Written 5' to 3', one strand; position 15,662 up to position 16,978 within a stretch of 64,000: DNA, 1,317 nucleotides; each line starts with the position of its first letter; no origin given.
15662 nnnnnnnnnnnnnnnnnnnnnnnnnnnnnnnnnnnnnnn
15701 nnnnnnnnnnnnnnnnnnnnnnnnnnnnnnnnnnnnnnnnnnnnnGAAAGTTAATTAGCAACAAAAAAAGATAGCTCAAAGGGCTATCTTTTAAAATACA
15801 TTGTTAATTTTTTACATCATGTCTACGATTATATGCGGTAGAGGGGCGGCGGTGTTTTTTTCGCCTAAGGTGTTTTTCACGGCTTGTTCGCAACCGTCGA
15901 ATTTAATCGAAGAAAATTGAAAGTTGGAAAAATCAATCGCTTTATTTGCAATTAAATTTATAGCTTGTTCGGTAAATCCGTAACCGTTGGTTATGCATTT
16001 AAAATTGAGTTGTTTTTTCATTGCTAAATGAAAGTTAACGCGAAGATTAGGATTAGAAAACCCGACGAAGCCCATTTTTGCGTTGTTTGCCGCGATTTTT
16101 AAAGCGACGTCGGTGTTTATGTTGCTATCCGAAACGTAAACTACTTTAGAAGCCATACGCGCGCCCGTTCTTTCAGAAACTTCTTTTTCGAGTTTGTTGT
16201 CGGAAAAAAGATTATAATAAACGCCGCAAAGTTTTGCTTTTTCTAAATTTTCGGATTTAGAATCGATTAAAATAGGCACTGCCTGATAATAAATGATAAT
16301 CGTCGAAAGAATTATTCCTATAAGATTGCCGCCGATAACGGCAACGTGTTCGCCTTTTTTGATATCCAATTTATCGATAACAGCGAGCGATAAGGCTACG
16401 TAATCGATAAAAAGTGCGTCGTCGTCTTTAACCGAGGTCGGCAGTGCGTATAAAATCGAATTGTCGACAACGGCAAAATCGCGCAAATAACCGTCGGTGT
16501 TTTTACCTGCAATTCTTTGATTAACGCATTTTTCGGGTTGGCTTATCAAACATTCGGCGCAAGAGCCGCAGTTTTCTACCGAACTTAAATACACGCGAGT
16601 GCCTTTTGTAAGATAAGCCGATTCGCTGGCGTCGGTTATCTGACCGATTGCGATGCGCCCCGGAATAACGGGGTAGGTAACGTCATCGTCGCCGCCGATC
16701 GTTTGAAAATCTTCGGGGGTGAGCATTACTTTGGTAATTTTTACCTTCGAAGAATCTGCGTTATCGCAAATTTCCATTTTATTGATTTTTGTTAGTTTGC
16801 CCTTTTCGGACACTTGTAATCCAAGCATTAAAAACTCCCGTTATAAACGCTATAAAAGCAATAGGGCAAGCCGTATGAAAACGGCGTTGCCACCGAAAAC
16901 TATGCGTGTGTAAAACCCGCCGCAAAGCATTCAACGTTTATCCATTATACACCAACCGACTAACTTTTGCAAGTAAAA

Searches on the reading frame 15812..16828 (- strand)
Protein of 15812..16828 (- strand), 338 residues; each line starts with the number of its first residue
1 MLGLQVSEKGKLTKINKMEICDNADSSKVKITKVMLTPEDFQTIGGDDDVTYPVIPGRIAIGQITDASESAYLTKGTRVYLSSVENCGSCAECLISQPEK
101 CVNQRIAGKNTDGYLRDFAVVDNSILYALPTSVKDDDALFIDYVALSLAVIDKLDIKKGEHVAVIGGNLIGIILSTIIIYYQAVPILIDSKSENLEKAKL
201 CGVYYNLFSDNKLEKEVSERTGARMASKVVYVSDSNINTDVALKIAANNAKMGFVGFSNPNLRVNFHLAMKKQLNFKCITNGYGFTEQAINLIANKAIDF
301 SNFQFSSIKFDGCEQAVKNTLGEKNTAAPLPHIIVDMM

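Call 4: search_protein_families(library=pfam, proteins=[window:15812-16828:-], max_evalue=0.01)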
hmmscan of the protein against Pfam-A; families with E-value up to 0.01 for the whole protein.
window:15812-16828:- (338 aa): 2 families
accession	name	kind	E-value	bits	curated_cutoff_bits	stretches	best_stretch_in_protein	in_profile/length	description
PF08240.17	ADH_N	-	8.6e-11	42.5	23.5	1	26-130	4-103/104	Alcohol dehydrogenase GroES-like domain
PF00107.32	ADH_zinc_N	-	6.5e-06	26.6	31.8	1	181-293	13-127/129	Zinc-binding dehydrogenase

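Call 42: find_homologous_proteins(query=window:15812-16828:-, max_evalue=1e-30)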
Query window:15812-16828:- (338 aa): 172 proteins with E <= 1e-30 among 2274 candidates; the best 120 are listed.
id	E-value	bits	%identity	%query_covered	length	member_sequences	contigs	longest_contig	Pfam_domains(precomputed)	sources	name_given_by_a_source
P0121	2.1e-218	742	100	100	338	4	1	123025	PF00107.33,PF08240.18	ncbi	-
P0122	1.7e-182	624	84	100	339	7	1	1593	PF00107.33,PF08240.18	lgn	-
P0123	3.6e-180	616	82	100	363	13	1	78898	PF08240.18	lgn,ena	-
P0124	7.1e-169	579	77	100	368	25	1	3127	PF08240.18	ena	-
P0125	8.9e-143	493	64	100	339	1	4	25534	PF00107.33,PF08240.18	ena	-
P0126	1.7e-142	492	66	100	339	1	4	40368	PF00107.33,PF08240.18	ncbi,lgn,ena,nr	ncbi:MAG: alcohol dehydrogenase catalytic domain-containing protein [Clostridia bacterium]|nr:alcoho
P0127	2.9e-142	492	64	100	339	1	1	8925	PF08240.18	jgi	-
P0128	6.8e-142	491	64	100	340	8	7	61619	PF08240.18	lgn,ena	-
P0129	1.1e-141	490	66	100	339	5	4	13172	PF00107.33,PF08240.18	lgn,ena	-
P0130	2.1e-141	489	65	100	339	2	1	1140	PF00107.33,PF08240.18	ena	-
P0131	2.5e-141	489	65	100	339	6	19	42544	PF00107.33,PF08240.18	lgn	-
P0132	2.6e-141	489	64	100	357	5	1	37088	PF00107.33,PF08240.18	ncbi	-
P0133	2.7e-141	489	63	100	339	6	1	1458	PF00107.33,PF08240.18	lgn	-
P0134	3.5e-141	488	65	100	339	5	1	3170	PF00107.33,PF08240.18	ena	-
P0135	4.5e-141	488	63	100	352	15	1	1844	PF08240.18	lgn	-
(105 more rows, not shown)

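Call 43: find_encoding_contigs(protein=P0123, flank=8000, max_places=3)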
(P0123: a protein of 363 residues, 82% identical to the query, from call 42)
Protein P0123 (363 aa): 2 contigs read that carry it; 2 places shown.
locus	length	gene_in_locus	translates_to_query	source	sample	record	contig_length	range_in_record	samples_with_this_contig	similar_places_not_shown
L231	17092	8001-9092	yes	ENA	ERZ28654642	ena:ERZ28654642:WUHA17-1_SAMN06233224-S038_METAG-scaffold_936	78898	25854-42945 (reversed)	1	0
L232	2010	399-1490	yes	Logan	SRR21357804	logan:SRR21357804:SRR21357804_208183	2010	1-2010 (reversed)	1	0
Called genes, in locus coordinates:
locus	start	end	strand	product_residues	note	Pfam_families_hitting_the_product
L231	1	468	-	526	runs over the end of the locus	PF05958:tRNA_U5-meth_tr, PF03602:Cons_hypoth95 (weak), PF13649:Methyltransf_25 (weak), PF13847:Methyltransf_31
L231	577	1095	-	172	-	-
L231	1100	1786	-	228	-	PF00226:DnaJ (weak)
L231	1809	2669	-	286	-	PF18937:DUF5685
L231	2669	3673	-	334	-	PF00579:tRNA-synt_1b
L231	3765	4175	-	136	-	-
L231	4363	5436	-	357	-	PF03462:PCRF, PF00472:RF-1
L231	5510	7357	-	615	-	PF07136:DUF1385, PF05175:MTS, PF06325:PrmA (weak), PF13649:Methyltransf_25 (weak), PF13847:Methyltransf_31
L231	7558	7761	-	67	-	PF01197:Ribosomal_L31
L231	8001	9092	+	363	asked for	PF08240:ADH_N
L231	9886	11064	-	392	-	PF01820:Dala_Dala_lig_N, PF02222:ATP-grasp (faint), PF02786:CPSase_L_D2, PF07478:Dala_Dala_lig_C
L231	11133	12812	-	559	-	PF08245:Mur_ligase_M, PF02875:Mur_ligase_C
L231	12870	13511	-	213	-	PF00561:Abhydrolase_1, PF12697:Abhydrolase_6, PF12146:Hydrolase_4 (weak)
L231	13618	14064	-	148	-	PF00583:Acetyltransf_1, PF13673:Acetyltransf_10, PF13508:Acetyltransf_7, PF08445:FR47 (weak)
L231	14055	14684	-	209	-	PF00814:TsaD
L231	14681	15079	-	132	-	PF02367:TsaE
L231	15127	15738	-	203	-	PF12822:ECF_trnsprt, PF09515:Thia_YuaJ (weak)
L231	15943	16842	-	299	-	PF03631:Virul_fac_BrkB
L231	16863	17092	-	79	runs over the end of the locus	-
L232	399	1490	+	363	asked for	PF08240:ADH_N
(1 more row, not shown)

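Call 44: find_encoding_contigs(protein=P0121, flank=8000, max_places=3)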
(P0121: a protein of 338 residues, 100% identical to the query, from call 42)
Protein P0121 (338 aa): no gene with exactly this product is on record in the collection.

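Call 45: find_encoding_contigs(protein=P0126, flank=8000, max_places=3)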
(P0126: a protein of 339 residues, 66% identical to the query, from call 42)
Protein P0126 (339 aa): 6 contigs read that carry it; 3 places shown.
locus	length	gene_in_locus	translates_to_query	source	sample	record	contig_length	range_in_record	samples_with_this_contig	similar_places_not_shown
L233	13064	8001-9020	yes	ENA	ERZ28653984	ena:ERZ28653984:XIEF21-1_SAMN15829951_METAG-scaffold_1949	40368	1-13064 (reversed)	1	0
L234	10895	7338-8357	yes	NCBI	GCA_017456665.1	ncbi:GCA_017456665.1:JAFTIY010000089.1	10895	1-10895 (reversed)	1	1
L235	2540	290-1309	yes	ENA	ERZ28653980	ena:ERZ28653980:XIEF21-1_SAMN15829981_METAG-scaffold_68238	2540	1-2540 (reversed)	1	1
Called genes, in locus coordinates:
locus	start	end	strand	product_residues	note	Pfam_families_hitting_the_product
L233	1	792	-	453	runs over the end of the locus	PF01547:SBP_bac_1, PF13416:SBP_bac_8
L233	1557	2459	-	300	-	PF02311:AraC_binding (weak), PF07883:Cupin_2 (weak), PF12833:HTH_18, PF00165:HTH_AraC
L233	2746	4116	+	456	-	PF00480:ROK (weak)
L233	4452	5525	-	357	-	PF03462:PCRF, PF00472:RF-1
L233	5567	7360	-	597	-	PF07136:DUF1385, PF03602:Cons_hypoth95 (faint), PF05175:MTS, PF06325:PrmA, PF13489:Methyltransf_23 (faint), PF08241:Methyltransf_11 (faint), PF13649:Methyltransf_25, PF13847:Methyltransf_31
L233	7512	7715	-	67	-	PF01197:Ribosomal_L31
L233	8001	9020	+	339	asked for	PF08240:ADH_N, PF00107:ADH_zinc_N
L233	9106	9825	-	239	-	PF11967:RecO_N, PF02565:RecO_C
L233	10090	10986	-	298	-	PF00350:Dynamin_N (weak), PF01926:MMR_HSR1, PF02421:FeoB_N, PF03193:RsgA_GTPase (faint), PF04548:AIG1 (weak), PF00009:GTP_EFTU, PF07650:KH_2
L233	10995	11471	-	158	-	PF02130:YbeY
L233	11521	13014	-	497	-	PF07698:7TM-7TMR_HD, PF01966:HD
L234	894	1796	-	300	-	PF02311:AraC_binding (weak), PF07883:Cupin_2 (weak), PF12833:HTH_18, PF00165:HTH_AraC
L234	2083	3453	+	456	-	PF00480:ROK (weak)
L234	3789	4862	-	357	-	PF03462:PCRF, PF00472:RF-1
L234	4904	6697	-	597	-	PF07136:DUF1385, PF03602:Cons_hypoth95 (faint), PF05175:MTS, PF06325:PrmA, PF13489:Methyltransf_23 (faint), PF08241:Methyltransf_11 (faint), PF13649:Methyltransf_25, PF13847:Methyltransf_31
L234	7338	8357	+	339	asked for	PF08240:ADH_N, PF00107:ADH_zinc_N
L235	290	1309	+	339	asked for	PF08240:ADH_N, PF00107:ADH_zinc_N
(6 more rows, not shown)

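Call 68: list_cluster_members(proteins=[P0121, P0001, P0016])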
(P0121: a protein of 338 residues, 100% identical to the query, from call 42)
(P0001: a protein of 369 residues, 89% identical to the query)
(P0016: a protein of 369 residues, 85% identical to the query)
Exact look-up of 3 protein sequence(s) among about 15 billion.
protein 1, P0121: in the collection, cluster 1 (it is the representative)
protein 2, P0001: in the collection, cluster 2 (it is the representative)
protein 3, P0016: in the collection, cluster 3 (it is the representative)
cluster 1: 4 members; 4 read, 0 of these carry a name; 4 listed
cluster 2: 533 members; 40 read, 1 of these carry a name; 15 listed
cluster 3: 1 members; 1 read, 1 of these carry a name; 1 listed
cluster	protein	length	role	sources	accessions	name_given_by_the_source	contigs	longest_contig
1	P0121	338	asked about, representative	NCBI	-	-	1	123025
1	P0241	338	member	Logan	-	-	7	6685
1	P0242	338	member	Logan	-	-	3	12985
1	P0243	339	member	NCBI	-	-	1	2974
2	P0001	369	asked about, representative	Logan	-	-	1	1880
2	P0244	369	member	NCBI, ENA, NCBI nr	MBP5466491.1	MAG: DUF262 domain-containing protein [Clostridia bacterium] | DUF262 domain-containing protein [Clostridia bacterium]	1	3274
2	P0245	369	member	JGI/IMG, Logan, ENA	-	-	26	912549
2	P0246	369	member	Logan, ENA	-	-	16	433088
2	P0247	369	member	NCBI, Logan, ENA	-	-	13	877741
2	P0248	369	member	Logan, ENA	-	-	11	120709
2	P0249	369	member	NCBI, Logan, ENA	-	-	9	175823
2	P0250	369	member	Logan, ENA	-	-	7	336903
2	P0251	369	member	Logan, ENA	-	-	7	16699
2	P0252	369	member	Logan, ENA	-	-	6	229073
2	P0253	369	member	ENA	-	-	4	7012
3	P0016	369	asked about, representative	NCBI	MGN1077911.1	MAG: HNH endonuclease family protein [Candidatus Gallimonas sp.]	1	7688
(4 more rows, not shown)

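Call 76: find_encoding_contigs(protein=P0242, flank=6000, max_places=5)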
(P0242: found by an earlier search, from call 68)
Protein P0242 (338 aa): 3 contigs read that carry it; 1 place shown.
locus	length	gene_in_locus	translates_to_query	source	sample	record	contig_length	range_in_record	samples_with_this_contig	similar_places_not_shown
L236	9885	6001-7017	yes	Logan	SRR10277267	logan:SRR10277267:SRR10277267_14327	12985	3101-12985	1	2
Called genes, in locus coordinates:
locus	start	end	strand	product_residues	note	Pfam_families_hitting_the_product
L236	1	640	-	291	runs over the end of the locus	PF18937:DUF5685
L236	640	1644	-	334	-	PF00579:tRNA-synt_1b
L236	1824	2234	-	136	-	-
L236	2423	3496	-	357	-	PF03462:PCRF, PF00472:RF-1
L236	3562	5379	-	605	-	PF07136:DUF1385, PF05175:MTS, PF06325:PrmA, PF13649:Methyltransf_25, PF13847:Methyltransf_31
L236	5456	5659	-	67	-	PF01197:Ribosomal_L31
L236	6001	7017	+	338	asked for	PF08240:ADH_N, PF00107:ADH_zinc_N (weak)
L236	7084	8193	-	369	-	PF03235:GmrSD_N, PF01844:HNH (weak)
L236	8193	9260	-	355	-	PF13651:EcoRI_methylase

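Call 77: find_encoding_contigs(protein=P0241, flank=6000, max_places=8)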
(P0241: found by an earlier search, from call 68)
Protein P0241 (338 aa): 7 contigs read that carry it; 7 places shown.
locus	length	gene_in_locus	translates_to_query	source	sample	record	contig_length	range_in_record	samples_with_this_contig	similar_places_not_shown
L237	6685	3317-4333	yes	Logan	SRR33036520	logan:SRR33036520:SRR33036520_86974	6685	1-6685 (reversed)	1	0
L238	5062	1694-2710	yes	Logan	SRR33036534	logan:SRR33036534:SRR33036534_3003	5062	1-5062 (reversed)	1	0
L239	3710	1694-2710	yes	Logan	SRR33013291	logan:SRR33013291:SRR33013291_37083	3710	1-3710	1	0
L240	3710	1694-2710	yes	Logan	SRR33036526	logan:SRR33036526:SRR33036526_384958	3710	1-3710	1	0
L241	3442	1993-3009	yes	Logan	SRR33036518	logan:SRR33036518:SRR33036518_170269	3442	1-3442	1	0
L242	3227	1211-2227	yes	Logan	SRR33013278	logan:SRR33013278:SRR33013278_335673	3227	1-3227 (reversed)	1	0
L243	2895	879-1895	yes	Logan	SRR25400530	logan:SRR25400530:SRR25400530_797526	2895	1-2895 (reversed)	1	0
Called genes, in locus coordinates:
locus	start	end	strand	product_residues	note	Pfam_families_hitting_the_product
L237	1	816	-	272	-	?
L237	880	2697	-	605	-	PF07136:DUF1385, PF03602:Cons_hypoth95 (weak), PF05175:MTS, PF06325:PrmA, PF13649:Methyltransf_25, PF13847:Methyltransf_31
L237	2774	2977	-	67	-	PF01197:Ribosomal_L31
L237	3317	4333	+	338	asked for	PF08240:ADH_N, PF00107:ADH_zinc_N (weak)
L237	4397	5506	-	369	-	PF03235:GmrSD_N, PF01844:HNH (weak)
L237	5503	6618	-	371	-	PF13651:EcoRI_methylase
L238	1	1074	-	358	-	?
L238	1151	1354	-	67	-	PF01197:Ribosomal_L31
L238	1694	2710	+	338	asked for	PF08240:ADH_N, PF00107:ADH_zinc_N (weak)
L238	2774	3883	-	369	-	PF03235:GmrSD_N, PF01844:HNH (weak)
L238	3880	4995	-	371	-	PF13651:EcoRI_methylase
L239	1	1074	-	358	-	?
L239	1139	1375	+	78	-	-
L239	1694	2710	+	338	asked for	PF08240:ADH_N, PF00107:ADH_zinc_N (weak)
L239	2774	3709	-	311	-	?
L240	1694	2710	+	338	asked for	PF08240:ADH_N, PF00107:ADH_zinc_N (weak)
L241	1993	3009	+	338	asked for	PF08240:ADH_N, PF00107:ADH_zinc_N (weak)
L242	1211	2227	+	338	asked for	PF08240:ADH_N, PF00107:ADH_zinc_N (weak)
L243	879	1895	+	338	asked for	PF08240:ADH_N, PF00107:ADH_zinc_N (weak)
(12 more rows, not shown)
